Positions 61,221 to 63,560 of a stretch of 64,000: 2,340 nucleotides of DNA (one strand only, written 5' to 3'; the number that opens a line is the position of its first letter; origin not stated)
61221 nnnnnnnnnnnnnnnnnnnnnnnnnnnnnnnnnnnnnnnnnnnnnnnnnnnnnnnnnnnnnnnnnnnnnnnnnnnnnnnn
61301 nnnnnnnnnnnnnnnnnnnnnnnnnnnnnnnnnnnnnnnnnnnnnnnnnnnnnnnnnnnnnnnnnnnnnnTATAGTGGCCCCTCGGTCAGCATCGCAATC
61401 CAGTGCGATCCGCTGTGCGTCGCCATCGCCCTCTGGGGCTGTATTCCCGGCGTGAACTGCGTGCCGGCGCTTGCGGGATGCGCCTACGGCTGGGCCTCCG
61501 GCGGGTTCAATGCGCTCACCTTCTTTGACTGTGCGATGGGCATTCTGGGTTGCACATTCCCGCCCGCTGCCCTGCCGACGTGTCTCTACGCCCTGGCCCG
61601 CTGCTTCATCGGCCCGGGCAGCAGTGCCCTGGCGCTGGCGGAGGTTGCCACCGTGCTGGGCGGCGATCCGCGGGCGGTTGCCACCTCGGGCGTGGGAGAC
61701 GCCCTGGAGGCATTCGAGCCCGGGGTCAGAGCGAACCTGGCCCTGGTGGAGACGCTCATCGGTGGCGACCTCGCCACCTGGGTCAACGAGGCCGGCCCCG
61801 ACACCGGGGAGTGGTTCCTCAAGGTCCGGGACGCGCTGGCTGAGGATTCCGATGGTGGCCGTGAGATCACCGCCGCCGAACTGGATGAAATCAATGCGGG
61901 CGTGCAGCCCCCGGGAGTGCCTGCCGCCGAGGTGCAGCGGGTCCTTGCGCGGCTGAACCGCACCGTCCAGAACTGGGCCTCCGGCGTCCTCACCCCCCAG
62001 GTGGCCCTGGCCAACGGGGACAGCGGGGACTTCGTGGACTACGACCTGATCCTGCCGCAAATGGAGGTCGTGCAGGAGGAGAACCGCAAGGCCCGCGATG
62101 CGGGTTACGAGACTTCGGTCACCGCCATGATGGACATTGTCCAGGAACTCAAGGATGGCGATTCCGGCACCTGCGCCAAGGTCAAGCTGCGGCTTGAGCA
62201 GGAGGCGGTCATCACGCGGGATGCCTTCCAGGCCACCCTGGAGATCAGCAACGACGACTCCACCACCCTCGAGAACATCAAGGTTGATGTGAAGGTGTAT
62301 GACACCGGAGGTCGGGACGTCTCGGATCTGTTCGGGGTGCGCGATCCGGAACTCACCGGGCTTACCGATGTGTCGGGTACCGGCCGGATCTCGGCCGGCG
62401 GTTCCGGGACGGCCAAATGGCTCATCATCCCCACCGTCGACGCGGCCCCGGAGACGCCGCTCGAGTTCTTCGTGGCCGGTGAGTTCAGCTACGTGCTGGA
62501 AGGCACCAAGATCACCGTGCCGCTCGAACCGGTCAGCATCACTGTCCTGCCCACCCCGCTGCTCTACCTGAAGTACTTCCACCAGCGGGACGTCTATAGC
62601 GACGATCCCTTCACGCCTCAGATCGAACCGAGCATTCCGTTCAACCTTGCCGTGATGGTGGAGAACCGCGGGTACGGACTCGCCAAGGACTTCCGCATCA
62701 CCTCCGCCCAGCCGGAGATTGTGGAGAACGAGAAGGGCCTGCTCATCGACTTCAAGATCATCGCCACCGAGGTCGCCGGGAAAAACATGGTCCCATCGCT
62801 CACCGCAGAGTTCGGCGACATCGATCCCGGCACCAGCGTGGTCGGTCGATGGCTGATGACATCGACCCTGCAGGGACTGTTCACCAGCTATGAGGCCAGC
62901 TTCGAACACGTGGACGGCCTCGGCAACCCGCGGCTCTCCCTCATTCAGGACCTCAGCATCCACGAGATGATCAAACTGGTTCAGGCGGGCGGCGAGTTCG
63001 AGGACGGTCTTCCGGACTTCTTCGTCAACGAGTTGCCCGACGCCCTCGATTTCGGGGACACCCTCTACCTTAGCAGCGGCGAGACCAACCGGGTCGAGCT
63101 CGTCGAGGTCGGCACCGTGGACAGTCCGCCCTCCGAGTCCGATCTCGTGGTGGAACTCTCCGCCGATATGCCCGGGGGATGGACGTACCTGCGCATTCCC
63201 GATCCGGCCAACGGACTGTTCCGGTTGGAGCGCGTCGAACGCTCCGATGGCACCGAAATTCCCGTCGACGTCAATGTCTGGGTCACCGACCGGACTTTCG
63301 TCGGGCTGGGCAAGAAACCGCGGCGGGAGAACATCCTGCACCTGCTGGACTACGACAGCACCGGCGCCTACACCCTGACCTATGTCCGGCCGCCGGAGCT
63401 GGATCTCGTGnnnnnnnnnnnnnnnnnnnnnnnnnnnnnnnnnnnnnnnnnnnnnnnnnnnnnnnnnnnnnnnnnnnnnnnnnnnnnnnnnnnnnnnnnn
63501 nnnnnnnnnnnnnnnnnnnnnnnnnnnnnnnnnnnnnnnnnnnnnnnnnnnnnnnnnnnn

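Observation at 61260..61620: Cys/Gly-rich hydrophobic segment embedded in the giant adhesin-like protein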

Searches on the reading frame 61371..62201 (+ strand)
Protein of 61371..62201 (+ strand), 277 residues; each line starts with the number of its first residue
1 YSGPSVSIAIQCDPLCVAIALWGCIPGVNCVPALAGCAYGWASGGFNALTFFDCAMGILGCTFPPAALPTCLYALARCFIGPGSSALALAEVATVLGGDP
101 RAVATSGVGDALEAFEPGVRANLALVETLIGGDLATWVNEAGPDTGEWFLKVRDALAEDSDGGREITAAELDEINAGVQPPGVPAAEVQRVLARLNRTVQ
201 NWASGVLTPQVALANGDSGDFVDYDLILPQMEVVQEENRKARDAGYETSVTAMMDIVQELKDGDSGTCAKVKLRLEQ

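Call 55: predict_structure(alignment_id=A4)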
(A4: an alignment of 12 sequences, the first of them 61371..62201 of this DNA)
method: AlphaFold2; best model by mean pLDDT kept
length: 277 residues; sequences in the alignment: 12
mean_pLDDT: 73.0   pTM: 0.70
mean pLDDT of the five models: 73.0, 69.5, 68.3, 68.1, 63.8
residues with pLDDT >= 90: 69; 70-90: 91; 50-70: 78; < 50: 39
segments of 3 or more residues with pLDDT < 50: 1-11, 25-29, 83-90, 264-267, 269-271
pLDDT, mean of each block of 10 residues (from residue 1): 32 60 51 51 66 73 53 62 48 55 66 84 88 78 77 90 92 89 89 94 95 96 92 89 86 78 53 49
secondary structure, 60 per line:
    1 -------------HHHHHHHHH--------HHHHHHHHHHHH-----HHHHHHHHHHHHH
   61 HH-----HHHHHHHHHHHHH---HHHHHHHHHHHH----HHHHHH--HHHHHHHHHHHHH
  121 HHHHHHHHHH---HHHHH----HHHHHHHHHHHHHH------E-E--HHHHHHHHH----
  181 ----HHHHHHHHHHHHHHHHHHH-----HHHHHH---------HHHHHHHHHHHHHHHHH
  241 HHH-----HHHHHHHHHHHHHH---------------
elements in order: H14-22 H31-42 H48-62 H68-80 H84-95 H100-105 H108-130 H134-138 H143-156 H168-176 H185-203 H209-214 H224-243 H249-262

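Call 74: fold_search(model_id=the predicted structure, library=pdb)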
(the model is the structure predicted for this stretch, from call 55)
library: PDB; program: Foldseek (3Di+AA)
matches with E <= 10: 344; with E <= 0.001: 0
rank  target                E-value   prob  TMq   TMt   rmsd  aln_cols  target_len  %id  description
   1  4f62_A                2.2e-01  0.15  0.17  0.17  18.1       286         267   14  Crystal structure of a putative farnesyl-diphosphate synthase from Marinomonas sp. MED121 (Target EFI-501980) (released 2012-06-13)
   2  8r35_A                2.2e-01  0.10  0.13  0.08  22.2       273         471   14  CryoEM structure of the asymmetric Pho90 dimer from yeast without substrates. (released 2024-04-24)
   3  9y6i                  2.9e-01  0.11  0.14  0.12  20.1       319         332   16  Avermitilol synthase: Complex with Mg, inorganic pyrophosphate, and benzyltriethyl ammonium cation (released 2025-12-17)
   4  3wfo_A                4.6e-01  0.15  0.19  0.15  19.2       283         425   11  tRNA processing enzyme (apo form 1) (released 2014-01-01)
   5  3wfp_B                5.0e-01  0.14  0.19  0.14  21.4       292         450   11  tRNA processing enzyme (apo form 2) (released 2014-01-01)
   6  4f62_B                5.4e-01  0.06  0.12  0.12  20.4       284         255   12  Crystal structure of a putative farnesyl-diphosphate synthase from Marinomonas sp. MED121 (Target EFI-501980) (released 2012-06-13)
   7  7t9n_R                6.2e-01  0.10  0.15  0.09  20.9       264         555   11  M22 Agonist Autoantibody bound to Human Thyrotropin receptor in complex with miniGs399 (composite structure) (released 2022-08-03)
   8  2cbi_A                6.5e-01  0.13  0.15  0.08  20.3       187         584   12  Structure of the Clostridium perfringens NagJ family 84 glycoside hydrolase, a homologue of human O-GlcNAcase (released 2006-02-13)
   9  7khv_B                7.1e-01  0.09  0.14  0.08  20.1       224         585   10  CpOGA IN COMPLEX WITH LIGAND 54 (released 2020-12-02)
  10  6w2w                  7.4e-01  0.08  0.14  0.17  21.3       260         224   11  Junction 24, DHR14-DHR18 (released 2020-04-15)
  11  9qdp                  8.4e-01  0.08  0.16  0.19  18.1       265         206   14  De novo designed enzyme for Morita-Baylis-Hillman reaction MBH2 (released 2025-12-10)
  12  8thi_A                8.8e-01  0.07  0.14  0.08  20.2       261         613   12  Cryo-EM structure of the Tripartite ATP-independent Periplasmic (TRAP) transporter SiaQM from Haemophilus influenzae ( (released 2023-11-22)
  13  9j3v_F                9.6e-01  0.09  0.17  0.18  15.8       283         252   13  Fe2+/Fe2+ PolF-L-isoleucine complex (released 2025-10-08)
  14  6oh8_A                9.6e-01  0.07  0.15  0.14  19.6       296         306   14  Crystal structure of (E)-biformene synthase LrdC from Streptomyces sp. strain K155 in the dimeric form (released 2019-04-17)
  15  8b4l_C                1.0e+00  0.07  0.14  0.13  20.9       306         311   14  Crystal structure of a selenomethionine-labeled hydropyrene synthase (M75L variant) in its closed conformation (released 2023-10-04)
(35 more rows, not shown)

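Call 83: search_solved_structures(query=A4, max_evalue=1)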
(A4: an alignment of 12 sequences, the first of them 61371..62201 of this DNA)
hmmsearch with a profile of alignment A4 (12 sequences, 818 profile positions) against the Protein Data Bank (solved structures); distinct sequences matched with E-value up to 1: 5.
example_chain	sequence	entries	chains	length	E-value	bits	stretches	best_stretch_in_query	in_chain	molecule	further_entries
9q0e_N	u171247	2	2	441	0.46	11.9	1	59-121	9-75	Guanine nucleotide-binding protein subunit beta-5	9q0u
9noq_N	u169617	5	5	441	0.46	11.9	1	59-121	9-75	Guanine nucleotide-binding protein subunit beta-5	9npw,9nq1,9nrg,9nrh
9nq6_N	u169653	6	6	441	0.46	11.9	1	59-121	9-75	Guanine nucleotide-binding protein subunit beta-5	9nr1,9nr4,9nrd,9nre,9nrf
9noc_N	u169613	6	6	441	0.49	11.8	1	59-121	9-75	Guanine nucleotide-binding protein subunit beta-5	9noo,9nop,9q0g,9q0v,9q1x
3jc8_Na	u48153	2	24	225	0.69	11.3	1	155-258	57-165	PilN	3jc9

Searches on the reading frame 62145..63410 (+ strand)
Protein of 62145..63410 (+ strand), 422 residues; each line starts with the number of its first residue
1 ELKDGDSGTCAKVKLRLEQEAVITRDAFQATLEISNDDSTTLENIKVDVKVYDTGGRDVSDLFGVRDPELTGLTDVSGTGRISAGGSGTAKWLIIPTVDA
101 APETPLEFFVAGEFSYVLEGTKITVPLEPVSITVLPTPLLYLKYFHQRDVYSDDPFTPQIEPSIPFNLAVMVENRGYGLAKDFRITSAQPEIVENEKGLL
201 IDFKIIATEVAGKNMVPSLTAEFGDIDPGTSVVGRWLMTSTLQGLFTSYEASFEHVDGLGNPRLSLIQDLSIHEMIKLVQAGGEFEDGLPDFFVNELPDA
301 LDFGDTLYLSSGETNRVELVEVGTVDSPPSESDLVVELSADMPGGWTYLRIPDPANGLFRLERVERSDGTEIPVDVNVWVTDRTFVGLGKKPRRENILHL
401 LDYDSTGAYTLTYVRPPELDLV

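Call 43: find_homologous_proteins(query=A3, max_evalue=1e-20)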
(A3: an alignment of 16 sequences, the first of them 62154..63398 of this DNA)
Query A3 (16 sequences) (415 aa, profile of the alignment): 82 proteins with E <= 1e-20 among 8000 candidates.
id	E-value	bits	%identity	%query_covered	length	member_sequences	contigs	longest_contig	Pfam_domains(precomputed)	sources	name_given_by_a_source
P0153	4.0e-192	657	60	99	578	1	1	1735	PF17892.8,PF17803.8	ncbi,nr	ncbi:MAG TPA: Ig-like domain-containing protein, partial [Candidatus Paceibacterota bacterium]|nr:Ig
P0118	6.4e-191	653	63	98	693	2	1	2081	-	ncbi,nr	ncbi:MAG: hypothetical protein N2438_14245, partial [Limisphaera sp.]|nr:hypothetical protein [Limis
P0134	1.1e-185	635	56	99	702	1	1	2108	-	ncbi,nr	ncbi:MAG TPA: hypothetical protein VE958_07415, partial [Bryobacteraceae bacterium]|nr:hypothetical 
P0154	1.9e-185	635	66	99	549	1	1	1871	-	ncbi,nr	ncbi:MAG TPA: hypothetical protein PKM43_24200, partial [Verrucomicrobiota bacterium]|nr:hypothetica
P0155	3.4e-183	627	53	98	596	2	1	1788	-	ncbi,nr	ncbi:MAG: hypothetical protein H7A47_18365, partial [Verrucomicrobiales bacterium]|nr:hypothetical p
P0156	5.7e-182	623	57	99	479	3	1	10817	-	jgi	-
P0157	8.8e-172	589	59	94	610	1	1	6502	-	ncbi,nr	ncbi:MAG: hypothetical protein N3G20_03760 [Verrucomicrobiae bacterium]|nr:hypothetical protein [Ver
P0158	3.2e-168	578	52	97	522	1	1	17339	-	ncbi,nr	ncbi:MAG: hypothetical protein IT580_08760, partial [Verrucomicrobiales bacterium]|nr:hypothetical p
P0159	1.6e-164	566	58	94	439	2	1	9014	-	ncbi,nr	ncbi:MAG: hypothetical protein NTW03_16050, partial [Verrucomicrobia bacterium]|nr:hypothetical prot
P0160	2.5e-164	565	53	93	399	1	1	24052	-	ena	-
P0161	2.0e-162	559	55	89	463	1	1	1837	-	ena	-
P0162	1.9e-160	552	51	97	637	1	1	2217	-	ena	-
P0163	3.6e-160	551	50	98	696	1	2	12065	PF02412.24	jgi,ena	-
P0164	3.3e-159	548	63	78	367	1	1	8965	-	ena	-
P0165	2.1e-158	545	49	98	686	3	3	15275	-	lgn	-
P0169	3.2e-154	532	48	99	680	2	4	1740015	-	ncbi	ncbi:MAG: hypothetical protein ACUVRS_08600 [Armatimonadota bacterium]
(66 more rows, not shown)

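Call 60: predict_structure(alignment_id=A5)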
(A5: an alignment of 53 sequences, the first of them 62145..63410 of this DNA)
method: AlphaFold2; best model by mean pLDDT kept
length: 422 residues; sequences in the alignment: 53
mean_pLDDT: 93.0   pTM: 0.88
mean pLDDT of the five models: 93.0, 92.4, 90.6, 89.7, 88.1
residues with pLDDT >= 90: 346; 70-90: 60; 50-70: 11; < 50: 5
segments of 3 or more residues with pLDDT < 50: 1-4
pLDDT, mean of each block of 10 residues (from residue 1): 58 91 94 96 97 98 96 96 97 97 98 96 97 98 96 87 94 98 93 88 91 87 96 95 91 84 94 97 94 95 96 98 97 98 98 96 98 97 76 90 97 86 49
secondary structure, 60 per line:
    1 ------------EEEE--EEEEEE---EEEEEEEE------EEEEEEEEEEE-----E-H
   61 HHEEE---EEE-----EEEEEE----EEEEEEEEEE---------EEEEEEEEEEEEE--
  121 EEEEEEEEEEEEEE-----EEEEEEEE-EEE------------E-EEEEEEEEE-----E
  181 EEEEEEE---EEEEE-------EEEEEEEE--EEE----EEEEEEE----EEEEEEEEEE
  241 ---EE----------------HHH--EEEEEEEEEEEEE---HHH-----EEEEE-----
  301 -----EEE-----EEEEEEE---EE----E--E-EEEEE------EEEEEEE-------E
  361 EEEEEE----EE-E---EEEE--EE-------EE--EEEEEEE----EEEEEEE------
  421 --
elements in order: E13-16 E19-24 E28-35 E42-52 E63-65 E69-71 E77-82 E87-96 E106-118 E121-134 E140-147 E149-151 E166-174 E180-187 E191-195 E203-210 E213-215 E220-226 E231-240 E267-279 E291-295 E306-308 E314-320 E335-339 E346-352 E360-366 E378-381 E397-403 E408-414

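Call 69: find_encoding_contigs(protein=P0169, flank=8000, max_places=4)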
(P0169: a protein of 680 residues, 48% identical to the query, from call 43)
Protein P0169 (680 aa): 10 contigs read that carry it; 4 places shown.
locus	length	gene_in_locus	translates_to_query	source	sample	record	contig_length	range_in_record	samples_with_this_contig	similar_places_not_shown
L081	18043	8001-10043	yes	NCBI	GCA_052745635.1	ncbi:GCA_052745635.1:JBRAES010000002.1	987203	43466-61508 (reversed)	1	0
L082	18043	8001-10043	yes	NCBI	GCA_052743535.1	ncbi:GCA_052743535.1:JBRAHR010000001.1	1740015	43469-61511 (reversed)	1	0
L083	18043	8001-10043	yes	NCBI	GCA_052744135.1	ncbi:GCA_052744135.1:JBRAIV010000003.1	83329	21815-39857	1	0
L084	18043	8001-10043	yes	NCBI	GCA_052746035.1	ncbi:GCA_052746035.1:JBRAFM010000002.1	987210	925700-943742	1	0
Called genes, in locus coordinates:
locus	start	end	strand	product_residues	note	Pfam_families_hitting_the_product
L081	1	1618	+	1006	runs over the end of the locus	PF00801:PKD, PF17963:Big_9, PF18911:PKD_4 (weak)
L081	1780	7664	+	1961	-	PF13620:CarboxypepD_reg (faint), PF10633:NPCBM_assoc (faint), PF19077:Big_13 (faint), PF16655:PhoD_N (faint), PF07495:Y_Y_Y (faint), PF13750:Big_3_3 (faint), PF16656:Pur_ac_phosph_N, PF16656:Pur_ac_phosph_N, +3 more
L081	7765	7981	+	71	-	-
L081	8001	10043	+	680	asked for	-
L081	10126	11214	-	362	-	PF01408:GFO_IDH_MocA, PF02894:GFO_IDH_MocA_C, PF22725:GFO_IDH_MocA_C3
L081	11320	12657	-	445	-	PF19815:DUF6298, PF12904:Collagen_bind_2 (weak)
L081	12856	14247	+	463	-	PF00245:Alk_phosphatase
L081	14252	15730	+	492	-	PF07470:Glyco_hydro_88 (faint), PF06662:C5-epim_C (faint), PF06917:Pectate_lyase_2, PF07944:Beta-AFase-like_GH127_cat (faint), PF07221:GlcNAc_2-epim (faint), PF06917:Pectate_lyase_2 (weak)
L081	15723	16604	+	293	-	PF00701:DHDPS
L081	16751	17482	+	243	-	PF04909:Amidohydro_2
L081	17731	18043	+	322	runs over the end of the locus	PF00953:Glycos_transf_4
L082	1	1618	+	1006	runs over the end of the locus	PF00801:PKD, PF17963:Big_9, PF18911:PKD_4 (weak)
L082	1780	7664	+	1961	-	PF13620:CarboxypepD_reg (faint), PF10633:NPCBM_assoc (faint), PF19077:Big_13 (faint), PF16655:PhoD_N (faint), PF07495:Y_Y_Y (faint), PF13750:Big_3_3 (faint), PF16656:Pur_ac_phosph_N, PF16656:Pur_ac_phosph_N, +3 more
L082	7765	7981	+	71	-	-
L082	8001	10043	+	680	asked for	-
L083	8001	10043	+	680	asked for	-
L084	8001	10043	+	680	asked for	-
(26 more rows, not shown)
